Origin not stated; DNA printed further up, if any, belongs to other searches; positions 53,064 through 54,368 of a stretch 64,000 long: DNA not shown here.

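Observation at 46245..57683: Formate dehydrogenase operon carries a five-gene block of unknown function and faces a divergent polyferredoxin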

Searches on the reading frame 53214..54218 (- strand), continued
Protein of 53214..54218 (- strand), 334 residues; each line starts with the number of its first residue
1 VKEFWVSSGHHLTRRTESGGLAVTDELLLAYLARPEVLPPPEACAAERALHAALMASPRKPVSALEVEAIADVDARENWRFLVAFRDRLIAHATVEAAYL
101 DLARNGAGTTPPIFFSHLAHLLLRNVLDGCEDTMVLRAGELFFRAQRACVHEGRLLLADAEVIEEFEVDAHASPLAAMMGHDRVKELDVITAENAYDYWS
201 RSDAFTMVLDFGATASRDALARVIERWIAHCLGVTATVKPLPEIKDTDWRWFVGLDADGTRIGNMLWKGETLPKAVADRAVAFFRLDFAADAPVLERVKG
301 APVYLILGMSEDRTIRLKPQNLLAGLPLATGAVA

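Call 62: search_protein_families(library=pfam, proteins=[P0238, P0265, P0320, P0247, P0252, P0259, P0288, P0210, P0314, P0338], max_evalue=0.001)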
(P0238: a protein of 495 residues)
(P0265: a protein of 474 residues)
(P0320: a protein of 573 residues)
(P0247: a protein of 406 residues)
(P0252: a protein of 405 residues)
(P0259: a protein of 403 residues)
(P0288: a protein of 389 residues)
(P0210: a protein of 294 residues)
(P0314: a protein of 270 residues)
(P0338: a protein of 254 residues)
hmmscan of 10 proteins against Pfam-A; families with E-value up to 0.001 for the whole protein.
P0238 (495 aa): 11 families
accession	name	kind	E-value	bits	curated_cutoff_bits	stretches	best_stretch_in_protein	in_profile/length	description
PF19879.4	DUF6352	-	8.7e-73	245.8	25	1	170-416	2-259/290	Family of unknown function (DUF6352)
PF00037.32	Fer4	-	5.1e-10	39.2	21.1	2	2-23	2-23/24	4Fe-4S binding domain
PF12838.12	Fer4_7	-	3.2e-08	34.4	27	1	38-84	1-42/52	4Fe-4S dicluster domain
PF13187.11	Fer4_9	-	1.1e-06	28.9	27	1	7-54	1-52/52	4Fe-4S dicluster domain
PF13237.11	Fer4_10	-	2.2e-06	27.9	25.5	1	1-50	2-53/53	4Fe-4S dicluster domain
PF13484.11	Fer4_16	-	6.3e-06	27.3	30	0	38-67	1-31/66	4Fe-4S double cluster binding domain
PF14697.11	Fer4_21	-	8.5e-06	26.3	35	1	36-88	5-52/59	4Fe-4S dicluster domain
PF12797.12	Fer4_2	-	9.7e-06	25.7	24.5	1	1-20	3-22/22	4Fe-4S binding domain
PF13183.11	Fer4_8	-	0.00013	22.9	27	0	38-85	4-59/68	4Fe-4S dicluster domain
PF13534.11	Fer4_17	-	0.00014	22.8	22.2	0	38-84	1-50/61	4Fe-4S dicluster domain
PF25160.1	LdpA_Fe-S-bd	-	0.00014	22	27.6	1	14-56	9-45/49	LdpA Fe-S cluster-binding domain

P0265 (474 aa): 1 family
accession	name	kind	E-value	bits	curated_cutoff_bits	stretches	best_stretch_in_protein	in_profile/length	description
PF19879.4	DUF6352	-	3.8e-53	181.3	25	1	208-474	2-262/290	Family of unknown function (DUF6352)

P0320 (573 aa): 13 families
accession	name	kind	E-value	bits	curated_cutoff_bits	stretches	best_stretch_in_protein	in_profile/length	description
PF19879.4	DUF6352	-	5.2e-48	164.5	25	1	402-567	2-168/290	Family of unknown function (DUF6352)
PF12838.12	Fer4_7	-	1.8e-18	67.2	27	2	2-44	3-52/52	4Fe-4S dicluster domain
PF00037.32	Fer4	-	2.3e-17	62.5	21.1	3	233-255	1-23/24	4Fe-4S binding domain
PF13237.11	Fer4_10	-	1e-11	45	25.5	2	233-282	2-53/53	4Fe-4S dicluster domain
PF13484.11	Fer4_16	-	2.7e-11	44.5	30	0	270-299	1-31/66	4Fe-4S double cluster binding domain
PF12797.12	Fer4_2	-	3.5e-11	42.7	24.5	2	233-252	3-22/22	4Fe-4S binding domain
PF14697.11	Fer4_21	-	3.4e-10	40.3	35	2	2-46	9-58/59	4Fe-4S dicluster domain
PF13187.11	Fer4_9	-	1.1e-09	38.6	27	2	239-286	1-52/52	4Fe-4S dicluster domain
PF25160.1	LdpA_Fe-S-bd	-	1.4e-08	34.8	27.6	1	246-288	9-45/49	LdpA Fe-S cluster-binding domain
PF13183.11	Fer4_8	-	1.5e-07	32.3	27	0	270-317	4-59/68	4Fe-4S dicluster domain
PF12837.12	Fer4_6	-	2.3e-07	30.9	25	0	234-255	3-24/24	4Fe-4S binding domain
PF12800.12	Fer4_4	-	5.2e-05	23.7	24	0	270-283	3-16/17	4Fe-4S binding domain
PF13534.11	Fer4_17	-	0.00044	21.2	22.2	0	270-316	1-50/61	4Fe-4S dicluster domain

P0247 (406 aa): 1 family
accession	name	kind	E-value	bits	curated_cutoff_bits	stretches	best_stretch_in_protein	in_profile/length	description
PF19879.4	DUF6352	-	2.3e-41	142.7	25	2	32-235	5-189/290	Family of unknown function (DUF6352)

P0252 (405 aa): 1 family
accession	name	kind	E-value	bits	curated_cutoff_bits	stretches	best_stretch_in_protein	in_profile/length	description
PF19879.4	DUF6352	-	1.4e-51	176.1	25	2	247-358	173-283/290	Family of unknown function (DUF6352)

P0259 (403 aa): 2 families
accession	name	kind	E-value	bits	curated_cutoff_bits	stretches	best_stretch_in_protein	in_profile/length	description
PF19879.4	DUF6352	-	1.4e-35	123.6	25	1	3-206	42-244/290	Family of unknown function (DUF6352)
PF11749.13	DUF3305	-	1.8e-09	38.4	25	1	312-372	1-61/140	Protein of unknown function (DUF3305)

P0288 (389 aa): 1 family
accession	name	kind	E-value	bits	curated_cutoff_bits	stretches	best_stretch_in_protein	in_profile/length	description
PF19879.4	DUF6352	-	7.4e-40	137.7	25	2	269-344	210-285/290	Family of unknown function (DUF6352)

P0210 (294 aa): 1 family
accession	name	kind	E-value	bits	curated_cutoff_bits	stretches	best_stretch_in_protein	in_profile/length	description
PF19879.4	DUF6352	-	5.6e-39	134.8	25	1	80-291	3-207/290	Family of unknown function (DUF6352)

P0314 (270 aa): 1 family
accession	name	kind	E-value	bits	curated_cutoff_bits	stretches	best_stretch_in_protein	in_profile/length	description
PF19879.4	DUF6352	-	1.6e-17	64.4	25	1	65-208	3-146/290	Family of unknown function (DUF6352)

P0338 (254 aa): 1 family
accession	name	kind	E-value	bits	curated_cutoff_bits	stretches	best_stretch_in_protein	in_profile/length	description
PF19879.4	DUF6352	-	9.4e-26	91.4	25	1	68-210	2-143/290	Family of unknown function (DUF6352)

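Call 64: find_encoding_contigs(protein=P0319, flank=10000, max_places=3)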
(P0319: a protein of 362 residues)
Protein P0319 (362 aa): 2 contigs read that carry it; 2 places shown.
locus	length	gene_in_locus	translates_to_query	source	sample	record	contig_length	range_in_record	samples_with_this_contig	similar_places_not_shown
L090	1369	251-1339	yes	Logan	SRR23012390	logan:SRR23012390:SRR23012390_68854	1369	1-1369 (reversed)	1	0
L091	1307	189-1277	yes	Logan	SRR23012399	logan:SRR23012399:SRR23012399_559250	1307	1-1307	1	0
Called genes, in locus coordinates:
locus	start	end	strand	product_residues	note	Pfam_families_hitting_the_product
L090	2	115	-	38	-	?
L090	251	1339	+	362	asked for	PF19879:DUF6352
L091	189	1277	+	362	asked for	PF19879:DUF6352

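Call 66: find_encoding_contigs(protein=P0234, flank=10000, max_places=2)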
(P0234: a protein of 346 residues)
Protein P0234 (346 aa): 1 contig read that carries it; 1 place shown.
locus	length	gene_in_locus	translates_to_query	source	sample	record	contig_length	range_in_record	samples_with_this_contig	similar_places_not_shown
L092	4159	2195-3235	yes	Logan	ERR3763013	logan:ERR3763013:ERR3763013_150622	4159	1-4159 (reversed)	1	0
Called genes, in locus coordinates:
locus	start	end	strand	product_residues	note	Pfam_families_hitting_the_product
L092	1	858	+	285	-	?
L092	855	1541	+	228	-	PF02613:Nitrate_red_del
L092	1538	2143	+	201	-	PF12804:NTP_transf_3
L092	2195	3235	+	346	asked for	PF19879:DUF6352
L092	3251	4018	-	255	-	PF00596:Aldolase_II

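Call 67: find_encoding_contigs(protein=P0245, flank=10000, max_places=2)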
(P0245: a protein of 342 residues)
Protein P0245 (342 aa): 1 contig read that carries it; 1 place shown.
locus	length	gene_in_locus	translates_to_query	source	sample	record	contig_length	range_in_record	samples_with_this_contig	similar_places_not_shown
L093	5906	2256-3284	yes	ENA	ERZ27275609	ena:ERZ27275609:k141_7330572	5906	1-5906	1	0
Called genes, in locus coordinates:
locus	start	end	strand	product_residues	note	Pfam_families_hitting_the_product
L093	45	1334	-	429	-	-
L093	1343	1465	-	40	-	-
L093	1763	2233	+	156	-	-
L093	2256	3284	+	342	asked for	PF19879:DUF6352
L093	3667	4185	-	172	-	-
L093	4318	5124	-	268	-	PF00027:cNMP_binding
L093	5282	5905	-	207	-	?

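Call 68: find_encoding_contigs(protein=P0215, flank=10000, max_places=2)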
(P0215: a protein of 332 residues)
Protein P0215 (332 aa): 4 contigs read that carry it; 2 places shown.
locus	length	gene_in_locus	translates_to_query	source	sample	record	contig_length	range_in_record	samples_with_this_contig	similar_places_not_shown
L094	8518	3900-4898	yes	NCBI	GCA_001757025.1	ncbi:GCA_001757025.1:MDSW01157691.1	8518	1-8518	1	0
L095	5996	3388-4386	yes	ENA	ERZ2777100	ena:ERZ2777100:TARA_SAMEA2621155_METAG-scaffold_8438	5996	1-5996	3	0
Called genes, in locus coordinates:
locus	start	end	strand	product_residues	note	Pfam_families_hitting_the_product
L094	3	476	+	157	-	?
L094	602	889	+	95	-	PF11342:DUF3144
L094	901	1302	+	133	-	-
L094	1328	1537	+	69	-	PF20104:DUF6494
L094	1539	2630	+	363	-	PF01883:FeS_assembly_P, PF00142:Fer4_NifH (faint), PF01656:CbiA, PF02374:ArsA_ATPase (faint), PF09140:MipZ (weak), PF10609:ParA, PF13614:AAA_31 (weak)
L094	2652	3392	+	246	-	PF16917:BPL_LplA_LipB_2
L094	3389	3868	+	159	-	PF20115:DUF6505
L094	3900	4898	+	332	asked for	PF19879:DUF6352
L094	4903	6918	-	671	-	PF13183:Fer4_8 (faint), PF00037:Fer4 (faint), PF12797:Fer4_2 (faint), PF12837:Fer4_6 (faint), PF12838:Fer4_7 (weak), PF13484:Fer4_16 (faint), PF13237:Fer4_10 (weak), PF13187:Fer4_9, +2 more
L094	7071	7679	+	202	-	PF11749:DUF3305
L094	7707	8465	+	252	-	PF11748:DUF3306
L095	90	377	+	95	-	PF11342:DUF3144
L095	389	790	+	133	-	-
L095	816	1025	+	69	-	PF20104:DUF6494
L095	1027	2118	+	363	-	PF01883:FeS_assembly_P, PF00142:Fer4_NifH (faint), PF01656:CbiA, PF02374:ArsA_ATPase (faint), PF09140:MipZ (weak), PF10609:ParA, PF13614:AAA_31 (weak)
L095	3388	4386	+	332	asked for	PF19879:DUF6352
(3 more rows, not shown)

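Call 69: search_protein_families(library=pfam, proteins=[L092:1-858:+, L093:1763-2233:+, L093:3667-4185:-, L093:45-1334:-, L094:901-1302:+, L094:3-476:+, L093:5282-5905:-], max_evalue=0.01)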
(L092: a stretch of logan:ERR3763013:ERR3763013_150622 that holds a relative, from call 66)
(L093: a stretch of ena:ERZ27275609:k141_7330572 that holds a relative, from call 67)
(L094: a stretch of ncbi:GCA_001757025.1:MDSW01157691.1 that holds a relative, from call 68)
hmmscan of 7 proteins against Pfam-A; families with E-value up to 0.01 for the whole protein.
L092:1-858:+ (285 aa): 12 families
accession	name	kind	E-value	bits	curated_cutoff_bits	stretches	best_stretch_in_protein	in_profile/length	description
PF00037.32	Fer4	-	8.7e-12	44.8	21.1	2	190-209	4-23/24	4Fe-4S binding domain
PF13187.11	Fer4_9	-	1e-08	35.5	27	2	162-208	1-51/52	4Fe-4S dicluster domain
PF12838.12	Fer4_7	-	1.5e-08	35.4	27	2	193-238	1-41/52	4Fe-4S dicluster domain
PF14697.11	Fer4_21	-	2e-08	34.7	35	2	191-243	5-52/59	4Fe-4S dicluster domain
PF12837.12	Fer4_6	-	1.2e-07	31.8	25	2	191-209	6-24/24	4Fe-4S binding domain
PF13237.11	Fer4_10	-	6.2e-07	29.7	25.5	1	158-205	4-53/53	4Fe-4S dicluster domain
PF12797.12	Fer4_2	-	1.9e-06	27.9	24.5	2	158-174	5-21/22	4Fe-4S binding domain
PF13484.11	Fer4_16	-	8.7e-06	26.9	30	1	193-228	1-37/66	4Fe-4S double cluster binding domain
PF13183.11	Fer4_8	-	0.0001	23.2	27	0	156-175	47-66/68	4Fe-4S dicluster domain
PF25160.1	LdpA_Fe-S-bd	-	0.00098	19.3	27.6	1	168-209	8-43/49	LdpA Fe-S cluster-binding domain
PF13534.11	Fer4_17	-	0.00099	20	22.2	0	160-176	43-59/61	4Fe-4S dicluster domain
PF12800.12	Fer4_4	-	0.0094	16.7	24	0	193-206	3-16/17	4Fe-4S binding domain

L093:1763-2233:+ (156 aa): 0 families

L093:3667-4185:- (172 aa): 0 families

L093:45-1334:- (429 aa): 0 families

L094:901-1302:+ (133 aa): 2 families
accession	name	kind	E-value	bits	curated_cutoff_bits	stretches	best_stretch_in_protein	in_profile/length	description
PF00034.26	Cytochrom_C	-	0.0028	19.4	21.3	1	35-129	2-89/90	Cytochrome c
PF13442.11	Cytochrome_CBB3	-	0.0037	18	27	1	33-126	2-68/68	Cytochrome C oxidase, cbb3-type, subunit III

L094:3-476:+ (157 aa): 1 family
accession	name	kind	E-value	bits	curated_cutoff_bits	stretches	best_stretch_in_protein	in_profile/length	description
PF05721.19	PhyH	-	2.1e-19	71.1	22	1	4-111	109-212/213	Phytanoyl-CoA dioxygenase (PhyH)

L093:5282-5905:- (207 aa): 4 families
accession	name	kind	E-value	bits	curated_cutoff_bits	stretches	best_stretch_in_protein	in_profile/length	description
PF01738.24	DLH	-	4.8e-22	79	21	1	2-204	13-215/217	Dienelactone hydrolase family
PF00326.27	Peptidase_S9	-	8.9e-09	35.6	22.6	2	123-176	134-189/213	Prolyl oligopeptidase family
PF20434.5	BD-FAE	-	0.00021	21.3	26.8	0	123-144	181-202/215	BD-FAE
PF00561.26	Abhydrolase_1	-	0.0018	18.4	25.8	0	122-174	190-238/245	alpha/beta hydrolase fold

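Call 70: find_encoding_contigs(protein=P0250, flank=10000, max_places=2)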
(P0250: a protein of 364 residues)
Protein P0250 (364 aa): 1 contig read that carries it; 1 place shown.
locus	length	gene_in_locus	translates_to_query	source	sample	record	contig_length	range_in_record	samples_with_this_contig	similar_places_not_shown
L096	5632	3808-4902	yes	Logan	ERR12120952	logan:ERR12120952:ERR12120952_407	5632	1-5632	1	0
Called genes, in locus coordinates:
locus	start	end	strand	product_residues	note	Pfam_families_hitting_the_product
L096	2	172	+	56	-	?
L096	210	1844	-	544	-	PF12838:Fer4_7, PF00037:Fer4 (weak), PF12837:Fer4_6 (weak), PF12838:Fer4_7, PF13187:Fer4_9 (weak), PF13237:Fer4_10 (weak), PF00037:Fer4 (weak), PF12837:Fer4_6 (weak), +6 more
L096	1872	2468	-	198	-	PF11748:DUF3306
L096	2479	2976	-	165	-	PF11749:DUF3305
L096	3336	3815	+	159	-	PF20115:DUF6505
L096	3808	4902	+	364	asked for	PF19879:DUF6352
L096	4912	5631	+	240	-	?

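Call 71: find_encoding_contigs(protein=P0241, flank=10000, max_places=2)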
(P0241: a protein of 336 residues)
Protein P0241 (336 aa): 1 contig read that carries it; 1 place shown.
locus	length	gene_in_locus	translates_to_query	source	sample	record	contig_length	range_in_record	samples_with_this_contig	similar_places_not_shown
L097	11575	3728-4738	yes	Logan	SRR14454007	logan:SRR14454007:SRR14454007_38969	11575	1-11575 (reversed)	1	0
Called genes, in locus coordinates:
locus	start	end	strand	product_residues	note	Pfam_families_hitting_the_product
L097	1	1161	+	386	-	?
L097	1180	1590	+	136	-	PF08211:dCMP_cyt_deam_2, PF00383:dCMP_cyt_deam_1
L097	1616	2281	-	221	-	-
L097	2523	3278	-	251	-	PF01464:SLT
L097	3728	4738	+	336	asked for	PF19879:DUF6352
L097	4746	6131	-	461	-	PF05977:MFS_3, PF07690:MFS_1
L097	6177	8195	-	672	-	-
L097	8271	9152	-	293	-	PF01149:Fapy_DNA_glyco, PF06831:H2TH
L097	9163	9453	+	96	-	-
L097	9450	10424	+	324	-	PF00291:PALP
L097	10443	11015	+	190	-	PF01553:Acyltransferase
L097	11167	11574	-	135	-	?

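Call 72: search_protein_families(library=pfam, proteins=[L096:4912-5631:+, L097:6177-8195:-, L097:1616-2281:-, L097:1-1161:+, L097:11167-11574:-], max_evalue=0.01)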
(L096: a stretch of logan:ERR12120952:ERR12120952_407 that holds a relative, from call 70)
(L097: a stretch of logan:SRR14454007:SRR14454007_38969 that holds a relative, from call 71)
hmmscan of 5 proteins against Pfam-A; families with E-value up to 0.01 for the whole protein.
L096:4912-5631:+ (240 aa): 7 families
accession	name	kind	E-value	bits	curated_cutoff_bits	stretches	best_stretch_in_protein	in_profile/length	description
PF12796.13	Ank_2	-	3.1e-64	214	27.3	5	72-153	12-90/90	Ankyrin repeats (3 copies)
PF00023.36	Ank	-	1.7e-28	97.5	21.1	3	56-87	1-32/33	Ankyrin repeat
PF13606.12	Ank_3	-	3.5e-26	88.4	22.3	2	56-85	1-30/30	Ankyrin repeat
PF13857.12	Ank_5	-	7.4e-25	87.2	27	3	49-93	6-52/56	Ankyrin repeats (many copies)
PF13637.12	Ank_4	-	6.7e-23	80.7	22.7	3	61-110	1-50/50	Ankyrin repeats (many copies)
PF23745.1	ANK_LRRK2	-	7e-06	26.4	27.5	1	57-143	31-113/130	LRRK2 ANK repeat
PF24521.3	Ank_KRIT1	-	1.4e-05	25.3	80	0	126-197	49-125/149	KRIT1 ankyrin-repeats domain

L097:6177-8195:- (672 aa): 0 families

L097:1616-2281:- (221 aa): 0 families

L097:1-1161:+ (386 aa): 3 families
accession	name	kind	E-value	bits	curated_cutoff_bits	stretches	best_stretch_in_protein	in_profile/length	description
PF00521.26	DNA_topoisoIV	-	2.7e-16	59.9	31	1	3-111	322-431/432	DNA gyrase/topoisomerase IV, subunit A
PF03989.18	DNA_gyraseA_C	-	9.3e-08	31.8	27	1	290-331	6-47/48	DNA gyrase C-terminal domain, beta-propeller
PF20993.2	CENPH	-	0.0027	18.3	27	1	18-133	40-150/175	CENPH protein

L097:11167-11574:- (135 aa): 2 families
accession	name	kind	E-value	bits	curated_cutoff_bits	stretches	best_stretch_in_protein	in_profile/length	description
PF05163.17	DinB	-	2.1e-16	60.8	23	1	3-128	38-161/165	DinB family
PF12867.12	DinB_2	-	4.2e-10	40.6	24.8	1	5-103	30-126/128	DinB superfamily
